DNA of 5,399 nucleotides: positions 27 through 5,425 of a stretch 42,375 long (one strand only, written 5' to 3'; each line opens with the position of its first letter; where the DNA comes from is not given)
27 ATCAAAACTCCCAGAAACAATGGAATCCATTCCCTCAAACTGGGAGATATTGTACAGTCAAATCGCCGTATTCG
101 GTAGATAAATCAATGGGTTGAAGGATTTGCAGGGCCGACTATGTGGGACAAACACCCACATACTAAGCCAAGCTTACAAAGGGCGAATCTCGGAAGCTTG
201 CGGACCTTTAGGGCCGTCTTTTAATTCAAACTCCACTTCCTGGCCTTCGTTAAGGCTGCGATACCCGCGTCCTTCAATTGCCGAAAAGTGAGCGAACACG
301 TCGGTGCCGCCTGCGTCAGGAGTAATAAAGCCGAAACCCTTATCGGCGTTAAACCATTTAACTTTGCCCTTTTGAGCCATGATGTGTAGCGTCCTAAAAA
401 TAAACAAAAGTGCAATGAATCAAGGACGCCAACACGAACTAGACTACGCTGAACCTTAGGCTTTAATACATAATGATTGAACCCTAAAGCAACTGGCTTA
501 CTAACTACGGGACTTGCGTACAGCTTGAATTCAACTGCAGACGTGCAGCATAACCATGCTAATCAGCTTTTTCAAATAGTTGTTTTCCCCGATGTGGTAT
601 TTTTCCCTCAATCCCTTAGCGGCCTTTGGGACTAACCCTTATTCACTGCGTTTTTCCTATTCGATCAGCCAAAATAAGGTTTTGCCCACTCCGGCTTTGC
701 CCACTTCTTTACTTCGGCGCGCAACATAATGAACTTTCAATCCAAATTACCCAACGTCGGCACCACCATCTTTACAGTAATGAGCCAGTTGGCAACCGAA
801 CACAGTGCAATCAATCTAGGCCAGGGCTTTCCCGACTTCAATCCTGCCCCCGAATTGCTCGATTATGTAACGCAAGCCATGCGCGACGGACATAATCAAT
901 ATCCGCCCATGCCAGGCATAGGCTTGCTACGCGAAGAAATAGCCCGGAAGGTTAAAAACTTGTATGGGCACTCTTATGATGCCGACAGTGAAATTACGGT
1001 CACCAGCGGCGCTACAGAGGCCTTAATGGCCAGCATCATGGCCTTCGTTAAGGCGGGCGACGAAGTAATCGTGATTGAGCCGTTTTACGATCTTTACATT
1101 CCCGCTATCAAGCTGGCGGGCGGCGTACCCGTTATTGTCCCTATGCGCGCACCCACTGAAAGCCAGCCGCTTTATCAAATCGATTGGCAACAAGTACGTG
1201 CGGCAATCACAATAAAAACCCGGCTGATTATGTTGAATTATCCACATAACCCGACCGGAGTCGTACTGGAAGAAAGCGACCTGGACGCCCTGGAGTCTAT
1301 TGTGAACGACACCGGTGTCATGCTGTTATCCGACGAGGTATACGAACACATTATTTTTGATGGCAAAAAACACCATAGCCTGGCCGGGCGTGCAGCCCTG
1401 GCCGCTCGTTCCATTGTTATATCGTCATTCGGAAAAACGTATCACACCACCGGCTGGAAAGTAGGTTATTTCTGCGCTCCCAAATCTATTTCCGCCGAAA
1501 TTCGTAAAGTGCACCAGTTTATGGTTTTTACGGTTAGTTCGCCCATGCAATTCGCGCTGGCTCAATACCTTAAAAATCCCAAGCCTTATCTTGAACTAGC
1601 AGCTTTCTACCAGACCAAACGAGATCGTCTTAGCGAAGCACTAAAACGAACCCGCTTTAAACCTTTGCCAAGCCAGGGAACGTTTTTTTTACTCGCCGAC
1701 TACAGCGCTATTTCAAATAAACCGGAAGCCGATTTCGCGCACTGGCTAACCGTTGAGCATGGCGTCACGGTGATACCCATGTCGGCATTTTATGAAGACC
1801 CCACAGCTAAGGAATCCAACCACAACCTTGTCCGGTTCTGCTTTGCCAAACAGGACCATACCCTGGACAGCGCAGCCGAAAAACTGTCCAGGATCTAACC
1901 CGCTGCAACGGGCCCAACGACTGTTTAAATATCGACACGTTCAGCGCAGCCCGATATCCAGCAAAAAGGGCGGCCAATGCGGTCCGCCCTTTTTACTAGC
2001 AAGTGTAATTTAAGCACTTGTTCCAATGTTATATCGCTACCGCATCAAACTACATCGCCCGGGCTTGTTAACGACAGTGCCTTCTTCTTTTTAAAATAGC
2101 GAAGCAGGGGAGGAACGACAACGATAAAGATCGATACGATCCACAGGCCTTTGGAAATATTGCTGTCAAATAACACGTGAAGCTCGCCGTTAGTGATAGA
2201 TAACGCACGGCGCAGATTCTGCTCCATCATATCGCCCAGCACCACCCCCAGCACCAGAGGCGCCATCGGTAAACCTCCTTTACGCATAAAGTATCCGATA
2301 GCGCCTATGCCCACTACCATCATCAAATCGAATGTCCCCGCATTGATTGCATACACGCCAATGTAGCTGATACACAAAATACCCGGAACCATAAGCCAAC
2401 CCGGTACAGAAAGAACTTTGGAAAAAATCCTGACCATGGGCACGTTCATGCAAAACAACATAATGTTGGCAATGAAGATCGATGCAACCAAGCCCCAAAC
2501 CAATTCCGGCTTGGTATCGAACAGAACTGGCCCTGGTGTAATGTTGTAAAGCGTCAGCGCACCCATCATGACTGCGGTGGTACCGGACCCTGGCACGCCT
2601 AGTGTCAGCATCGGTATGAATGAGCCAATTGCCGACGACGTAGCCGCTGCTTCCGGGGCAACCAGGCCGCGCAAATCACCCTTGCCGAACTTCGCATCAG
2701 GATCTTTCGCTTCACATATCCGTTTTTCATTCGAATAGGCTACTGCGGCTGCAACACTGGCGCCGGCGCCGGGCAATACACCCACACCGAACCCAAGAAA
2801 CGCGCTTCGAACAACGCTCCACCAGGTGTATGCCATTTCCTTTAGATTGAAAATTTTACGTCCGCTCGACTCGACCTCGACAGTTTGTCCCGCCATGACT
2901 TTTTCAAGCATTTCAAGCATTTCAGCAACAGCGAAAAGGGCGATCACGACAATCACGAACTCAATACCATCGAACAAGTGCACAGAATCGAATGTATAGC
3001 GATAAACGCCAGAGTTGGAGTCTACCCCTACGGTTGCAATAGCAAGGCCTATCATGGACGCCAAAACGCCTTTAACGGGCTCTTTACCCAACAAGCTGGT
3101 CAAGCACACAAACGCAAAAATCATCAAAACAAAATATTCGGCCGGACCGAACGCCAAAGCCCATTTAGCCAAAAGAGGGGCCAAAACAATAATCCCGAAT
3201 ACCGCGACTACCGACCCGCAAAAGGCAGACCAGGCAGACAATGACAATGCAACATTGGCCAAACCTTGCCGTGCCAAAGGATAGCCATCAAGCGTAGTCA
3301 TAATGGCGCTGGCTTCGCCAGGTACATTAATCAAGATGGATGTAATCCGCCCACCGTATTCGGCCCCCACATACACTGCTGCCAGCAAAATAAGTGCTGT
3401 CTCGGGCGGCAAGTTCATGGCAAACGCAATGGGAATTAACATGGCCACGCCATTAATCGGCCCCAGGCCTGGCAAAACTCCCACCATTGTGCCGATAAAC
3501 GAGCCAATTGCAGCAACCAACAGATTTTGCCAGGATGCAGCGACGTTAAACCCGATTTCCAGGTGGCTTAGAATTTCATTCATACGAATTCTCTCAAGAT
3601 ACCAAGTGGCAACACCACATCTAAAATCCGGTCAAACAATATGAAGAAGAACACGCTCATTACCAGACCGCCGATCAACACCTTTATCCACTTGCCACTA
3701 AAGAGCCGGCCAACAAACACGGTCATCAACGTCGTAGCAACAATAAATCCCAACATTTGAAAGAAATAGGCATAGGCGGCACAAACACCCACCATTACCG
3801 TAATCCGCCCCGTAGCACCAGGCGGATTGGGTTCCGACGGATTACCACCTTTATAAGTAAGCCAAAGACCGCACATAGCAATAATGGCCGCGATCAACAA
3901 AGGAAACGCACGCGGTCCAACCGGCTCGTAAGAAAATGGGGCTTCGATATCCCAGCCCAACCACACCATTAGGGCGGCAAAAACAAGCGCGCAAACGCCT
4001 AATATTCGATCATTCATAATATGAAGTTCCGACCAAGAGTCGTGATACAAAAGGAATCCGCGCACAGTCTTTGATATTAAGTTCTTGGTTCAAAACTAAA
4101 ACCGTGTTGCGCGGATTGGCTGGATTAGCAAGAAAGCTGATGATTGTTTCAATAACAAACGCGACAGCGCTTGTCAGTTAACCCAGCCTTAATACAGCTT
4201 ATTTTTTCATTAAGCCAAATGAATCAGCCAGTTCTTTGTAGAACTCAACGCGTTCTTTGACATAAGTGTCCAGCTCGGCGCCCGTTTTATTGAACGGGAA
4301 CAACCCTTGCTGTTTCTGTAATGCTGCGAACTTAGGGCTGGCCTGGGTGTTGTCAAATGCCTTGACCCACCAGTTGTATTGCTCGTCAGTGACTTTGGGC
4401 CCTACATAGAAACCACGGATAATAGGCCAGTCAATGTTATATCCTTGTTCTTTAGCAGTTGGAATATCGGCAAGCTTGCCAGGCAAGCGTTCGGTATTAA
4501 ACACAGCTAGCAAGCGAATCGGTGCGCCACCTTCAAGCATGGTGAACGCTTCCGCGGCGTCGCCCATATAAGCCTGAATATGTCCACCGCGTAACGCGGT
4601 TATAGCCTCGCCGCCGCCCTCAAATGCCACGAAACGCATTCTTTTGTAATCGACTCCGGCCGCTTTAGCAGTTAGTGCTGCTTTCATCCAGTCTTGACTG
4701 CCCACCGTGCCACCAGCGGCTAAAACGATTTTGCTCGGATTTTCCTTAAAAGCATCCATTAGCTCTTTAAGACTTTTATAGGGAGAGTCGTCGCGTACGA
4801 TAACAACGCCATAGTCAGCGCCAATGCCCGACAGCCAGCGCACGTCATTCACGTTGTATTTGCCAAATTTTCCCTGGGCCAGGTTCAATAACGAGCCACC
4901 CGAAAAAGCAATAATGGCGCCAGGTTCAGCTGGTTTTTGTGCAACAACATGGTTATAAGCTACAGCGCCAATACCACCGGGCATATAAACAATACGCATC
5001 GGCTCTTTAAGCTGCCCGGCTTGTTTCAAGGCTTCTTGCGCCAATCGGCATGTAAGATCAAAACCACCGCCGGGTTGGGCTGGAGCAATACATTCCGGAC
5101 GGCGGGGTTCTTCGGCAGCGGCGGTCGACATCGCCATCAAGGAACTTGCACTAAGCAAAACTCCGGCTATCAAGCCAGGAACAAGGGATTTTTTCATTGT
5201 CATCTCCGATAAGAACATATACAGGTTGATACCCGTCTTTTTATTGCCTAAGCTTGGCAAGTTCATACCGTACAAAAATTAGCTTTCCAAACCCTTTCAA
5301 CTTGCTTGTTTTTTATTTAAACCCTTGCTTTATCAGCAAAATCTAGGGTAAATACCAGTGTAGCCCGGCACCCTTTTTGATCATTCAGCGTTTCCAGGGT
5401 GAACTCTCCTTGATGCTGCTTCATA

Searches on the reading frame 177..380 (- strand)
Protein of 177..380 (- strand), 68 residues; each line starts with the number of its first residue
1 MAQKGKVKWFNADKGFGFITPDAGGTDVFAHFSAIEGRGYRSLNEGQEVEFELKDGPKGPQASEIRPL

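Call 60: find_encoding_contigs(protein=window:177-380:-, flank=10000, max_places=6)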
Protein seq(68 aa) (68 aa): no gene with exactly this product is on record in the collection.

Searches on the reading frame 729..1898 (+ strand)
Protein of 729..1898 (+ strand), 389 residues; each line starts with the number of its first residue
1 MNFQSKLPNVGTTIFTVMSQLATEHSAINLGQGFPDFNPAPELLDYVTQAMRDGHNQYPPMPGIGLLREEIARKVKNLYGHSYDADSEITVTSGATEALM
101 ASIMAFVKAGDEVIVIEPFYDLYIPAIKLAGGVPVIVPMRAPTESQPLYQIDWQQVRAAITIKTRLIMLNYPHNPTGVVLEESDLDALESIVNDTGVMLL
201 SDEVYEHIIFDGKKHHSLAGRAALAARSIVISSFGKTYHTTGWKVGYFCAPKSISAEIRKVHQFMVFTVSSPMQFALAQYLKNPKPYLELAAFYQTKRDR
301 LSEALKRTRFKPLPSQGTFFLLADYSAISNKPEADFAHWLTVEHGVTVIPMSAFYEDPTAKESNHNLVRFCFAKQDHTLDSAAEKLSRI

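Call 9: search_protein_families(library=pfam, proteins=[window:729-1898:+])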
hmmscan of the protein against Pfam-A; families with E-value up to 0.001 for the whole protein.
window:729-1898:+ (389 aa): 4 families
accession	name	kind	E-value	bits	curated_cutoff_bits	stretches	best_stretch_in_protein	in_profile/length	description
PF00155.27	Aminotran_1_2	-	2.7e-59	201.6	19.7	1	28-386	4-361/361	Aminotransferase class I and II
PF01041.23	DegT_DnrJ_EryC1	-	1.1e-07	31.9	19.8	1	88-202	42-145/360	DegT/DnrJ/EryC1/StrS aminotransferase family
PF00266.25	Aminotran_5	-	3.4e-06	26.7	21.5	1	69-203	46-176/371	Aminotransferase class-V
PF01053.26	Cys_Met_Meta_PP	-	4.5e-05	22.6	27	1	85-204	67-175/381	Cys/Met metabolism PLP-dependent enzyme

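Call 57: find_encoding_contigs(protein=window:729-1898:+, flank=10000, max_places=4)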
Protein window:729-1898:+ (389 aa): 1 contig read that carries it; 1 place shown.
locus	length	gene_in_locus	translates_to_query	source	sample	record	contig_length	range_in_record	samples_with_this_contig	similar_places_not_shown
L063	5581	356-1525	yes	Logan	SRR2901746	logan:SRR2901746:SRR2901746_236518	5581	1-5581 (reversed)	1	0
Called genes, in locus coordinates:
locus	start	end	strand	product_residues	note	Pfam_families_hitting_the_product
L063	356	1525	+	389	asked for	PF00155:Aminotran_1_2, PF00266:Aminotran_5 (weak), PF01041:DegT_DnrJ_EryC1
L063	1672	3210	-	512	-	PF01970:TctA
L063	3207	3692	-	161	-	PF07331:TctB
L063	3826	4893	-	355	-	PF03401:TctC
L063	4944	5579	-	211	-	?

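Call 74: search_protein_families(library=ncbifam, proteins=[window:729-1898:+], max_evalue=0.00001)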
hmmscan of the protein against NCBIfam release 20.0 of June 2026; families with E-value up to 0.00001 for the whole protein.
window:729-1898:+ (389 aa): 69 families (the best 25 are shown)
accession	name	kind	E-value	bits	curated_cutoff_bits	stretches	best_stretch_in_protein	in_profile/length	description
NF006569.0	PRK09082.1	subfamily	1.9e-180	600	420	1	2-389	7-386/386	methionine aminotransferase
NF009079.0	PRK12414.1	subfamily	5.1e-148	493.2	481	1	2-388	6-383/384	methionine aminotransferase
NF006488.0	PRK08912.1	equivalog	9.1e-124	413.3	498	1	7-388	8-382/387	aminotransferase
NF005855.0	PRK07777.1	equivalog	2.4e-122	409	553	1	5-388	8-386/391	pyridoxal phosphate-dependent aminotransferase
NF041364.1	GntC_guanitoxin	equivalog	6.5e-80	268.7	415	1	28-388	1-355/356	guanitoxin biosynthesis PLP-dependent (S)-gamma-hydroxy-L-arginine cyclodehydratase GntC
NF041091.1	asp_aminotase_Arch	equivalog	9.5e-66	222.2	550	1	25-387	27-372/376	aspartate aminotransferase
NF005817.0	PRK07683.1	equivalog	2.1e-60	204.5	575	1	18-387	21-378/387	aminotransferase A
NF005816.0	PRK07682.1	equivalog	9.8e-60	202.2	620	1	22-388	26-381/390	aminotransferase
NF005588.0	PRK07309.1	equivalog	5.3e-57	193.5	576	1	26-387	31-383/391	pyridoxal phosphate-dependent aminotransferase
NF004770.0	PRK06108.1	subfamily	9.5e-57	192.6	422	1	40-388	50-390/396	pyridoxal phosphate-dependent aminotransferase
NF006229.0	PRK08361.1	equivalog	1.5e-55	188.8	624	1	25-386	33-384/391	aspartate aminotransferase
NF004621.0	PRK05957.1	equivalog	1.8e-51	175.1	498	1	2-354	3-352/389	pyridoxal phosphate-dependent aminotransferase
NF005732.0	PRK07550.1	equivalog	2.9e-50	171.4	366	1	22-385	29-383/389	aminotransferase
NF004769.0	PRK06107.1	equivalog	1e-49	169.4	617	1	24-331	32-338/402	aspartate transaminase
NF005601.0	PRK07337.1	equivalog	7.7e-49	166.8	496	1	23-388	33-390/394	pyridoxal phosphate-dependent aminotransferase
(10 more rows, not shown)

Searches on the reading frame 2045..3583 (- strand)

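Call 9: search_protein_families(library=pfam, proteins=[window:2045-3583:-])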
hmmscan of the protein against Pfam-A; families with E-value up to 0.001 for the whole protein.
window:2045-3583:- (512 aa): 1 family
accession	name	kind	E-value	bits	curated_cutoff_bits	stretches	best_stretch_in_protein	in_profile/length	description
PF01970.21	TctA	-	2.4e-148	494.7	28.9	1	21-445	1-423/423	Tripartite tricarboxylate transporter TctA family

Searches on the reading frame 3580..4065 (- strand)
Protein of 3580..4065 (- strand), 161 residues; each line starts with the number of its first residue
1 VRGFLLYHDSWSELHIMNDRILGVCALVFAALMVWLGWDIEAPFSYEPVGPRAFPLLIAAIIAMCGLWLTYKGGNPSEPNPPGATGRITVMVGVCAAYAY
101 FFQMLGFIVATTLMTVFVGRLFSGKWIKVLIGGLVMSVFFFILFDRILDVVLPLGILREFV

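Call 9: search_protein_families(library=pfam, proteins=[window:3580-4065:-])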
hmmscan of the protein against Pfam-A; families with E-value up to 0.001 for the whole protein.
window:3580-4065:- (161 aa): 1 family
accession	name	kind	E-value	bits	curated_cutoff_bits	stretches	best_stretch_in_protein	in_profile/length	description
PF07331.16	TctB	-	1.5e-22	80.7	29.1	1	21-153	2-137/137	Tripartite tricarboxylate transporter TctB family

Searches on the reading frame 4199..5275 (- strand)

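Call 9: search_protein_families(library=pfam, proteins=[window:4199-5275:-])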
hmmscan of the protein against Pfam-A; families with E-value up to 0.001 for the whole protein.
window:4199-5275:- (358 aa): 1 family
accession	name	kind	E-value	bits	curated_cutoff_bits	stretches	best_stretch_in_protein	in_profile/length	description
PF03401.19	TctC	-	2.1e-21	77.1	27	1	140-354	63-273/274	Tripartite tricarboxylate transporter family receptor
